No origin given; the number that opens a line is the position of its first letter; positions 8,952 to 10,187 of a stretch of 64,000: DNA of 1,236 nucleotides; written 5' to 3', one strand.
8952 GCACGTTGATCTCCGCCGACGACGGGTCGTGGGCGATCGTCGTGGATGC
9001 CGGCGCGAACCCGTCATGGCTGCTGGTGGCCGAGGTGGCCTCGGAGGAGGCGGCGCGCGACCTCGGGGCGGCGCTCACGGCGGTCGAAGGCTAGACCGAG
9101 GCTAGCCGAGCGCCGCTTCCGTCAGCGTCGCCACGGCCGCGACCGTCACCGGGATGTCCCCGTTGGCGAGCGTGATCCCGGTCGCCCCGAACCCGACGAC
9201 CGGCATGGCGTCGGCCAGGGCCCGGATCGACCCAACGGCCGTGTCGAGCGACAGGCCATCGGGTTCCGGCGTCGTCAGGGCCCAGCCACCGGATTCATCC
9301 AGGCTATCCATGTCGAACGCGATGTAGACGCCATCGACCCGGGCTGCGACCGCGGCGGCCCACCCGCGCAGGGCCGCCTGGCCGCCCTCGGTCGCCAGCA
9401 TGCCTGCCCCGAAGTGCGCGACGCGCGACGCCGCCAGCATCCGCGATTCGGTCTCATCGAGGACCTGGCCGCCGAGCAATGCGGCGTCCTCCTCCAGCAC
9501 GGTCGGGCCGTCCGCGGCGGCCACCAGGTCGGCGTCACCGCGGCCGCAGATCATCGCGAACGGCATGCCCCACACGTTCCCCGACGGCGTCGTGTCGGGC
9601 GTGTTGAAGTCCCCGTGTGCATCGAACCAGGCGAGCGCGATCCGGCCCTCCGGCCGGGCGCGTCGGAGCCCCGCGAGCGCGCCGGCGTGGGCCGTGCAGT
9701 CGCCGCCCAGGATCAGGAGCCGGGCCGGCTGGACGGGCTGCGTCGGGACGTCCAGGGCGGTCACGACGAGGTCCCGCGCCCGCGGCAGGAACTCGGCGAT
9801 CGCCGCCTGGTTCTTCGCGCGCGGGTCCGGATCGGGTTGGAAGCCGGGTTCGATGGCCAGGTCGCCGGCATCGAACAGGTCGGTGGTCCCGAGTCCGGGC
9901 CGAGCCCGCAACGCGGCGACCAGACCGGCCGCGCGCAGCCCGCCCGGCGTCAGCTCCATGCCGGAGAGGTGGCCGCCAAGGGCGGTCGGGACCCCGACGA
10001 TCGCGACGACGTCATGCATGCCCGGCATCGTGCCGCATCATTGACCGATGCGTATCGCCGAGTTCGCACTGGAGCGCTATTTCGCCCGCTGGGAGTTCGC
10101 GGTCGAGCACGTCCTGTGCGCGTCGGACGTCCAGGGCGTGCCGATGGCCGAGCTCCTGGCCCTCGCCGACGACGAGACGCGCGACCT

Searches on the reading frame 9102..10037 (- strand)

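Call 19: search_protein_families(library=pfam, proteins=[window:9102-10037:-], max_evalue=0.001)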
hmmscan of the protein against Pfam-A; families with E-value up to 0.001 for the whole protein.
window:9102-10037:- (311 aa): 1 family
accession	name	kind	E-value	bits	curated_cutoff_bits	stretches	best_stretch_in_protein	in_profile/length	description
PF00491.26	Arginase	-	1.3e-28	100.7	22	1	11-283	3-250/280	Arginase family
